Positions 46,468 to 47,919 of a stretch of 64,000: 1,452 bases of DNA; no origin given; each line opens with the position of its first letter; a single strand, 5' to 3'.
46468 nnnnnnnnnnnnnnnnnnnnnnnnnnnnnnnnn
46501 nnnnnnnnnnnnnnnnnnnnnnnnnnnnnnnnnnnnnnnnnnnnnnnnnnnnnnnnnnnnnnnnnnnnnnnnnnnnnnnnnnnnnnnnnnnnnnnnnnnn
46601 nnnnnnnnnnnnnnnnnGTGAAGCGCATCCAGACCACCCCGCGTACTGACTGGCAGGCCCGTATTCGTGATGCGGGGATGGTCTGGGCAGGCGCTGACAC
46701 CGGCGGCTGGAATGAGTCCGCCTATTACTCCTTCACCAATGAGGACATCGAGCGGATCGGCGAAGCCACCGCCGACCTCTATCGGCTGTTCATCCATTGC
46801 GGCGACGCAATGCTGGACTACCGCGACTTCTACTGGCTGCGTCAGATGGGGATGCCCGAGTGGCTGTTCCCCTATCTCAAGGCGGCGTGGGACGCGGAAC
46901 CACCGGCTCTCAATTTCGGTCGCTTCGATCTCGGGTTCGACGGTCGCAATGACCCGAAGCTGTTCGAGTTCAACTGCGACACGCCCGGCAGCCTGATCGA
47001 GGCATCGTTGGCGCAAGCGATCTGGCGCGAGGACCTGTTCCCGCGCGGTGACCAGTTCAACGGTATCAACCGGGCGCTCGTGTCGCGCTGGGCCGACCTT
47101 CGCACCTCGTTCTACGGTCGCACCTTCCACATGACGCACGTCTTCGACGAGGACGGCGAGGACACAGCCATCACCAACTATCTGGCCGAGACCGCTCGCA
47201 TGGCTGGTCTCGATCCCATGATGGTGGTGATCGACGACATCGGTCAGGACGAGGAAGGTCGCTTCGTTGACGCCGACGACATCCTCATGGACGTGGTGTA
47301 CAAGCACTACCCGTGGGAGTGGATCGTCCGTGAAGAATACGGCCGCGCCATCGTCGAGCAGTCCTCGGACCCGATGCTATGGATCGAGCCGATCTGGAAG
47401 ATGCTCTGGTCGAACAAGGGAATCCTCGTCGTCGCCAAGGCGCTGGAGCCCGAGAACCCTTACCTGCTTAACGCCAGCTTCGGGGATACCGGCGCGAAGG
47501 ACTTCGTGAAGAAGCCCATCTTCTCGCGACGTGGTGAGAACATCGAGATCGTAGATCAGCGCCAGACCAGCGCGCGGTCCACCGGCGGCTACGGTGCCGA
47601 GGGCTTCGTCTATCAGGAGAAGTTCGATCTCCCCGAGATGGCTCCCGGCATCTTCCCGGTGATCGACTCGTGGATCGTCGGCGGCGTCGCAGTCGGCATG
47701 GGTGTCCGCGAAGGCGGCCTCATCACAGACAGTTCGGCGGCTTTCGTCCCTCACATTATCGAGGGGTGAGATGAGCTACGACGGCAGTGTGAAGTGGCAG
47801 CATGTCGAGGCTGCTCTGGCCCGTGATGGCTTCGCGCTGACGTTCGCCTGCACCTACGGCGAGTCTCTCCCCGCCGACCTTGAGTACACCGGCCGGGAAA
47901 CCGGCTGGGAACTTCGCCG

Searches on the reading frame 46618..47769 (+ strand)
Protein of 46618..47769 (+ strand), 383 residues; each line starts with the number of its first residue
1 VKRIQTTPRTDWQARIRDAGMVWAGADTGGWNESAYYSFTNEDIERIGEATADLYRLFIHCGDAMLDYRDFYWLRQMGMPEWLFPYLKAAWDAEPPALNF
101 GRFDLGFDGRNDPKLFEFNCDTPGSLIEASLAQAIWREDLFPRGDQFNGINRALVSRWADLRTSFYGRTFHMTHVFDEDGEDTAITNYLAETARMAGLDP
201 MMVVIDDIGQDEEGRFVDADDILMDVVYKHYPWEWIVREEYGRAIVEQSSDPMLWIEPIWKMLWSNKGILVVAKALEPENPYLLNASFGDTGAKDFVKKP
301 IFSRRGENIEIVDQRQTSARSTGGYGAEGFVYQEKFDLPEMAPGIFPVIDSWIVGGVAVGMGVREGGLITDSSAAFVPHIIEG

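Call 11: search_protein_families(library=pfam, proteins=[window:46618-47769:+])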
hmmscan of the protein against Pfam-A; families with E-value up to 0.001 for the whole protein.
window:46618-47769:+ (383 aa): 1 family
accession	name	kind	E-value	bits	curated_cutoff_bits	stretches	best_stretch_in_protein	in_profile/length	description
PF03738.19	GSP_synth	-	1.3e-106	357.4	29.3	1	12-381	1-371/371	Glutathionylspermidine synthase preATP-grasp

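Call 12: search_protein_families(library=phrogs, proteins=[window:46618-47769:+])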
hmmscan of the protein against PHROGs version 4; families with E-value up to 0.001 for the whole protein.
window:46618-47769:+ (383 aa): 1 family
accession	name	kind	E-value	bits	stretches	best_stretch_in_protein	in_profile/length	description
phrog_6215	-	moron, auxiliary metabolic gene and host takeover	1.2e-88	299.1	1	1-382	2-394/395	glutathionylspermidine synthase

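Call 14: find_related_loci(query=window:46618-47769:+, collection=viral_contigs, flank=10000)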
Query window:46618-47769:+ (383 aa) in viral_contigs; peptide patterns used: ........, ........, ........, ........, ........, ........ (x = any residue, [..] = any of these).
4 stretches matched a pattern; 4 encode a relative of the query (tblastn E <= 1e-3); 4 distinct loci.
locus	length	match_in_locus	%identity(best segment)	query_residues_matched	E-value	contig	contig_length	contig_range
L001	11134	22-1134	40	1-382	2e-87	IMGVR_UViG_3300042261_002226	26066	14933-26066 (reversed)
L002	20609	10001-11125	40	1-381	2e-86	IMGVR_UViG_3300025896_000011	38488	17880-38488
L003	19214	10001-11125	40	1-381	2e-86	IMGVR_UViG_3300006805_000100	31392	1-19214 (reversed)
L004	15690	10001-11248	36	1-382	1e-67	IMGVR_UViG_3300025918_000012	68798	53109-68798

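Call 16: search_dna_similar(query=window:46618-47769:+, collection=phages, mode=protein, max_rows=15)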
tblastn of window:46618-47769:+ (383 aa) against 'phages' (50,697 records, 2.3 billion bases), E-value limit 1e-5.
Records with a match: 139; places in all: 140; records where one place covers at least 80% of the query: 125.
Best place of each record, by identity: <60% 139.
By first word of the organism name: Acinetobacter 57; Aeromonas 42; Pseudomonas 14; Bacillus 8; Bacteriophage 5; Salmonella 4; Ralstonia 2; Achromobacter 2; Delftia 2; Ochrobactrum 1; and 2 more.
By host as written in the record: - 17; Aeromonas hydrophila 12; Aeromonas salmonicida 11; Acinetobacter baumannii 10; Aeromonas hydrophila BIOTECH 10089 8; Pseudomonas putida KT2440 and Paw85 5; Acinetobacter johnsonii 4; Acinetobacter baumannii (Acibaumc1) 3; and 46 more.
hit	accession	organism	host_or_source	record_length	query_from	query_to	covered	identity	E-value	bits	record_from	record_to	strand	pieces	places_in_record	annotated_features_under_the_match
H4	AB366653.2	Ralstonia phage phiRSL1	-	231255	1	379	99%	38.5%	2e-69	242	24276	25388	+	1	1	gsp: glutathionylspermidine synthase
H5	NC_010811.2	Ralstonia phage phiRSL1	-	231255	1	379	99%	38.5%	2e-69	242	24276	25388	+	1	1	gsp: glutathionylspermidine synthase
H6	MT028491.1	Ochrobactrum phage vB_OspM_OC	Ochrobactrum sp. POC9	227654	1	382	100%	37.6%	2e-64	228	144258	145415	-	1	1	glutathionylspermidine synthase family protein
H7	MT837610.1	Bacteriophage sp.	human fecal samples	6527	1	381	99%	36.7%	2e-69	242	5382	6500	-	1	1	record has no annotation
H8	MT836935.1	Bacteriophage sp.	human fecal samples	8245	1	381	99%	34.9%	7e-61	217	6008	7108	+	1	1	record has no annotation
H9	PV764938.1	Sinorhizobium phage Phosso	Sinohrizobium meliloti NRRL L-50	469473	31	383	92%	36.8%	1e-55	202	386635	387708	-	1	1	glutathionylspermidine synthase family protein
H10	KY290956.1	Aeromonas phage L9-6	Aeromonas salmonicida 08-2783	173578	1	383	100%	32.7%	2e-51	190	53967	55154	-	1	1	hypothetical protein (x2)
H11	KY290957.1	Aeromonas phage Riv-10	Aeromonas salmonicida M15879-11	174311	1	383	100%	32.7%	2e-51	190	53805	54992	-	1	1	hypothetical protein (x2)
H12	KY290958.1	Aeromonas phage SW69-9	Aeromonas salmonicida M15879-11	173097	1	383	100%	32.7%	3e-51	189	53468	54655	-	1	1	hypothetical protein (x2)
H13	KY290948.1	Aeromonas phage 44RR2.8t.2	Aeromonas salmonicida HER1098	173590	1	383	100%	32.7%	7e-51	188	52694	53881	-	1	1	hypothetical protein (x2)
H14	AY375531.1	Aeromonas phage 44RR2.8t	Aeromonas salmonicida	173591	1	383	100%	32.7%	7e-51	188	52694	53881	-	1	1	hypothetical protein (x2)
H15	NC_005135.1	Aeromonas phage 44RR2.8t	Aeromonas salmonicida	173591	1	383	100%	32.7%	7e-51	188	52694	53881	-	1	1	glutathionylspermidine synthase | hypothetical protein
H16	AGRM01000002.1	Salmonella enterica subsp. houtenae str. ATCC BAA-1581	Homo sapiens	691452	1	383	100%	32.7%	1e-59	214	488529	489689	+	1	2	glutathionylspermidine synthase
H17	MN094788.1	Achromobacter phage Motura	Achromobacter animicus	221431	1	379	99%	32.8%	5e-61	218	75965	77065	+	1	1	glutathionylspermidine synthase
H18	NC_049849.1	Achromobacter phage Motura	Achromobacter animicus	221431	1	379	99%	32.8%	5e-61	218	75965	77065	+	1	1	glutathionylspermidine synthase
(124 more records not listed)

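Call 32: find_encoding_contigs(protein=window:46618-47769:+, flank=10000, max_places=10)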
Protein window:46618-47769:+ (383 aa): 2 contigs read that carry it; 1 place shown.
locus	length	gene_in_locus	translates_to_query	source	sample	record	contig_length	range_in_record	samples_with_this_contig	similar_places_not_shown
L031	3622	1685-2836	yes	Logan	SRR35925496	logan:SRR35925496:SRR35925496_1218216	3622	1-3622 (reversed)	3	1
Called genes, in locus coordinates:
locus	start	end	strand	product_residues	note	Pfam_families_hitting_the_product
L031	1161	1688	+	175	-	-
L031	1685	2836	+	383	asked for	PF03738:GSP_synth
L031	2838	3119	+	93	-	-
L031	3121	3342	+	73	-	-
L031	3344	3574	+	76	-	-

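Call 34: find_homologous_proteins(query=window:46618-47769:+, max_evalue=1e-60)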
Query window:46618-47769:+ (383 aa): 5119 proteins with E <= 1e-60 among 8000 candidates; the best 120 are listed.
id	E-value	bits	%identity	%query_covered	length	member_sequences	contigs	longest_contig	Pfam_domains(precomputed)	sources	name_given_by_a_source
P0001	1.4e-265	899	100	100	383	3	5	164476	PF03738.20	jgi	jgi:glutathionylspermidine synthase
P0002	1.6e-149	516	57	100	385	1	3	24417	PF03738.20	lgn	-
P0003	1.4e-146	507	55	100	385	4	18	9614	PF03738.20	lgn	-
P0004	6.5e-145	501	55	100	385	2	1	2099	PF03738.20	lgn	-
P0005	9.6e-142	491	55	100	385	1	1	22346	PF03738.20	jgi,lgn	jgi:glutathionylspermidine synthase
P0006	7.2e-133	462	53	100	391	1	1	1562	PF03738.20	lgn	-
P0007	7.0e-124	432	51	100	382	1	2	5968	PF03738.20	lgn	-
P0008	2.9e-123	430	51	100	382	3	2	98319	PF03738.20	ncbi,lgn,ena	-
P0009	1.2e-120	421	49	100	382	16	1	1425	PF03738.20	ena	-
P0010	1.5e-120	421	50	100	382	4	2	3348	PF03738.20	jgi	-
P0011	1.7e-120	421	48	100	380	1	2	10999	PF03738.20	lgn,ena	-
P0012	9.7e-118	412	50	99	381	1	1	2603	PF03738.20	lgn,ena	-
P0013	1.4e-117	411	50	99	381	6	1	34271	PF03738.20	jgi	jgi:glutathionylspermidine synthase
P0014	1.9e-117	411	49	100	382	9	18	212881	PF03738.20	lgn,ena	-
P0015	4.6e-117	410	49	100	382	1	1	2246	PF03738.20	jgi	jgi:glutathionylspermidine synthase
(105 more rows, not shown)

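Call 35: list_cluster_members(proteins=[P0001])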
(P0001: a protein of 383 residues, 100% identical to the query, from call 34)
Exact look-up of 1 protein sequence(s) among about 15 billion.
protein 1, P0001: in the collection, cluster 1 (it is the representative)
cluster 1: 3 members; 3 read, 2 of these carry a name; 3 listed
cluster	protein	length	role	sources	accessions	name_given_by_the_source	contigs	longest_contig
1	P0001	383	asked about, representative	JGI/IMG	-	glutathionylspermidine synthase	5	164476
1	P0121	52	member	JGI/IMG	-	type II secretory pathway component PulJ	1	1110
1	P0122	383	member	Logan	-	-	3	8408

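Call 37: find_encoding_contigs(protein=P0122, flank=10000, max_places=10)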
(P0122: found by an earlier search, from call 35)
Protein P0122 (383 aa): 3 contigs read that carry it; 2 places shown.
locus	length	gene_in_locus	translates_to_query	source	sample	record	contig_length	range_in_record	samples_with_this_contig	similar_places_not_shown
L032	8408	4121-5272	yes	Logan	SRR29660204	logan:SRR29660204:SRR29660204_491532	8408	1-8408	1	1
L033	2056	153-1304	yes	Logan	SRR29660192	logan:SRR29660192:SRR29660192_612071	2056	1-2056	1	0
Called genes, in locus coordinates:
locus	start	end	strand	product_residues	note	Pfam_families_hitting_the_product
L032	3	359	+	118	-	?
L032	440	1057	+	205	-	PF00589:Phage_integrase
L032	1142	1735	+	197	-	-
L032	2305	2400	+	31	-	-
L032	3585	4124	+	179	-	-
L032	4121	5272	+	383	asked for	PF03738:GSP_synth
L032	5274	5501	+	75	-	-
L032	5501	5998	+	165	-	PF13328:HD_4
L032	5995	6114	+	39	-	-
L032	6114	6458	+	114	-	-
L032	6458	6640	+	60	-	-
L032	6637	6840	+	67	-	-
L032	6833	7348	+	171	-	PF07885:Ion_trans_2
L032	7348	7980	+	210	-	-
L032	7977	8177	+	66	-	-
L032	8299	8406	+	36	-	?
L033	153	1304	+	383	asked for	PF03738:GSP_synth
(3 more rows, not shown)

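Call 44: find_encoding_contigs(protein=P0002, flank=6000, max_places=3)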
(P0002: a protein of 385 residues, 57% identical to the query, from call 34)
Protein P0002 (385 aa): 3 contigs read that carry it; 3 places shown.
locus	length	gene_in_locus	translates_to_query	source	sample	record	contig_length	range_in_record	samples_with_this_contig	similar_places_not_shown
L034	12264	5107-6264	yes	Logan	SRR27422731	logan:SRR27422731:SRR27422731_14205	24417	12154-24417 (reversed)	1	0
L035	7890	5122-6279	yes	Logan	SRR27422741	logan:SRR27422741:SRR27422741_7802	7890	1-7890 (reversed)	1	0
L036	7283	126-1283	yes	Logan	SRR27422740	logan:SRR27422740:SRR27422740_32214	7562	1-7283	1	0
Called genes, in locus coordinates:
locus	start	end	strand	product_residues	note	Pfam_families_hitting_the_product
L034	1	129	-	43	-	?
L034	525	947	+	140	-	-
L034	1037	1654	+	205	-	PF00589:Phage_integrase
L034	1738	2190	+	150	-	-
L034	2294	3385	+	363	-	-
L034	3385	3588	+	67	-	-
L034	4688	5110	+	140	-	-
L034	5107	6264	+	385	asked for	PF03738:GSP_synth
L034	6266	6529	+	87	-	-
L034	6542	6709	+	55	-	-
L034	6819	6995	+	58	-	PF07411:DUF1508 (weak)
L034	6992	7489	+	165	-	PF07885:Ion_trans_2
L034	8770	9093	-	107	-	-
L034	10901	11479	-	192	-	-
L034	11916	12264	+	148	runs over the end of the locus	-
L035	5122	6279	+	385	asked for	PF03738:GSP_synth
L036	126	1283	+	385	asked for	PF03738:GSP_synth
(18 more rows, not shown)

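Call 45: find_encoding_contigs(protein=P0005, flank=6000, max_places=3)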
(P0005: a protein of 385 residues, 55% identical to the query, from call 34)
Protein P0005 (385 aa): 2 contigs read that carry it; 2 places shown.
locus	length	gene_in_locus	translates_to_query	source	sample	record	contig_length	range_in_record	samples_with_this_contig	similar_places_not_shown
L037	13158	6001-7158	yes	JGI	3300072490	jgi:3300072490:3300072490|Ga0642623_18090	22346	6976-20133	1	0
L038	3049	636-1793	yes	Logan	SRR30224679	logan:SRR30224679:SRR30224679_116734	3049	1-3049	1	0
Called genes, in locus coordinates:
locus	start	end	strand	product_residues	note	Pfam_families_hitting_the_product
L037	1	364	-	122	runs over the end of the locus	PF24240:DUF7448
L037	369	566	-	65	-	-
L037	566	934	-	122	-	PF20594:DUF6794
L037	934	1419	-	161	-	-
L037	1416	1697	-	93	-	-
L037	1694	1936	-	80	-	-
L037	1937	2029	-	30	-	PF10073:GapR_DNA-bd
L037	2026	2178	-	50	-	PF10073:GapR_DNA-bd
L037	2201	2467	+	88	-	-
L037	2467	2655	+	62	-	-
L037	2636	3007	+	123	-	-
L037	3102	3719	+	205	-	PF00589:Phage_integrase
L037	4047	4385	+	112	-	-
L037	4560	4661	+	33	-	-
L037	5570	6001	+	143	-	-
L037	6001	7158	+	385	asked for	PF03738:GSP_synth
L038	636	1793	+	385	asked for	PF03738:GSP_synth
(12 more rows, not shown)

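Call 46: find_encoding_contigs(protein=P0003, flank=6000, max_places=4)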
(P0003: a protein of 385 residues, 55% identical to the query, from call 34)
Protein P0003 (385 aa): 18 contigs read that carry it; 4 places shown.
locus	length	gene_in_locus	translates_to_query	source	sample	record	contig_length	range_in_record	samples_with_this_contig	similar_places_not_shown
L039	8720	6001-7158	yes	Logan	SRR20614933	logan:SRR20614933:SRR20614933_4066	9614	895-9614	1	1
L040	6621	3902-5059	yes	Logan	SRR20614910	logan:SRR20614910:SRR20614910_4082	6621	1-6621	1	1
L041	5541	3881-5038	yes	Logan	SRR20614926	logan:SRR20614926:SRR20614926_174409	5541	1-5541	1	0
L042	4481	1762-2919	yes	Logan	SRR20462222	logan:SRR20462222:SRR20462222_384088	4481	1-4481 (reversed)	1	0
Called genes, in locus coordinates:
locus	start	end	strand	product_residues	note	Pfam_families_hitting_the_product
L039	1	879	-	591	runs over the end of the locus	?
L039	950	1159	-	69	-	-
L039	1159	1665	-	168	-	-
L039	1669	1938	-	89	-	-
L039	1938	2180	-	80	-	PF10073:GapR_DNA-bd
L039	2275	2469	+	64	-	-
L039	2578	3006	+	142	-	-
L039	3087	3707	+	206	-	PF00589:Phage_integrase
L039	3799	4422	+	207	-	-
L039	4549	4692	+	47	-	-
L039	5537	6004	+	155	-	-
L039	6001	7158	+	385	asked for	PF03738:GSP_synth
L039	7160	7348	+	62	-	-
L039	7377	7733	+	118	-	PF00520:Ion_trans (weak), PF07885:Ion_trans_2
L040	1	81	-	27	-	?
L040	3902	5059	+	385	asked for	PF03738:GSP_synth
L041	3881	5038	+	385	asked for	PF03738:GSP_synth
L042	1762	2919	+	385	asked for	PF03738:GSP_synth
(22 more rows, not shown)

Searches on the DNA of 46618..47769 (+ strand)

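Call 54: search_rna_families(sources=[L032], threshold=evalue, max_evalue=10)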
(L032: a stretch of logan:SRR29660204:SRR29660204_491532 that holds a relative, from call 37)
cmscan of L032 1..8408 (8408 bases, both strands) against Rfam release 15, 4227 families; matches with E-value up to 10: 16.
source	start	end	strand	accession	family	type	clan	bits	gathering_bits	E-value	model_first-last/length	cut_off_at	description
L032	2480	2554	+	RF00005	tRNA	Gene; tRNA;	CL00001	64.6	29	1.3e-12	1-71/71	no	tRNA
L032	2748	2820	+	RF00005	tRNA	Gene; tRNA;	CL00001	60.3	29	1.9e-11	1-71/71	no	tRNA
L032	3131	3203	+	RF00005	tRNA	Gene; tRNA;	CL00001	59.1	29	4.1e-11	1-71/71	no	tRNA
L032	3308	3383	+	RF00005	tRNA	Gene; tRNA;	CL00001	56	29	3e-10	1-71/71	no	tRNA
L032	2667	2739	+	RF00005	tRNA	Gene; tRNA;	CL00001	54.6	29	7e-10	1-71/71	no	tRNA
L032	2577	2650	+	RF00005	tRNA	Gene; tRNA;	CL00001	44.4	29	4.6e-07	1-71/71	no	tRNA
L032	3217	3290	+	RF00005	tRNA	Gene; tRNA;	CL00001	40.2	29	6.5e-06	1-71/71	no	tRNA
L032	3397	3432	+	RF03085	abiF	Gene; sRNA;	-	38.2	37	0.00031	1-37/37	no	abiF RNA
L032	2526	2601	+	RF02553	YrlA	Gene; sRNA;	-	31.6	69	0.00084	27-81/114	no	Y RNA-like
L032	3346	3484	+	RF01812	Pxr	Gene; sRNA;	-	26.1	80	0.25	1-109/109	no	Pxr regulatory sRNA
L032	2748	2821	-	RF04354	Plastid-ycf2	Cis-reg;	-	23.4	65.7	0.29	1-75/75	no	Plastid-ycf2 5UTR RNA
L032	4133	4223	+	RF01383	GRIK4_3p_UTR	Gene;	-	20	38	2.2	1-94/94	no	GRIK4 3 prime UTR element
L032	1485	1545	+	RF02987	GA-cis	Gene; sRNA;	-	19.1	34.7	2.9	1-88/88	no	GA-cis RNA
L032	3350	3480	+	RF02344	ar14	Gene; sRNA;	-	19.1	58.8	3.5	1-123/123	no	Alphaproteobacterial ar14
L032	2431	2464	+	RF04001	mir-7918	Gene; miRNA;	-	19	80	4.4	1-58/58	no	mir-7918 microRNA precursor family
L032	1714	1792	+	RF02987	GA-cis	Gene; sRNA;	-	17.9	34.7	5.9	1-88/88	no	GA-cis RNA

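Call 82: search_dna_similar(query=L032:2824-3130:+, collection=phages, mode=distant, max_evalue=0.1)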
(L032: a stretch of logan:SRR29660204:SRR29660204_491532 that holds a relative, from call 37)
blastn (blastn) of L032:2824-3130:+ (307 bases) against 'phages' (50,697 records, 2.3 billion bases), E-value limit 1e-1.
Records with a match: 1; places in all: 1; records where one place covers at least 80% of the query: 0.
Best place of each record, by identity: >=99% 1.
By first word of the organism name: Actinomycetia 1.
By host as written in the record: Actinomycetia bacterium 1.
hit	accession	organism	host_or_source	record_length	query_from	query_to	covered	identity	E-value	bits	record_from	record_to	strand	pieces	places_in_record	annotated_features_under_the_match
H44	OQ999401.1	Actinomycetia phage DSL-LC01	Actinomycetia bacterium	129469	14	36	7%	100.0%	8e-2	43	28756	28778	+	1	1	cobalamin biosynthesis protein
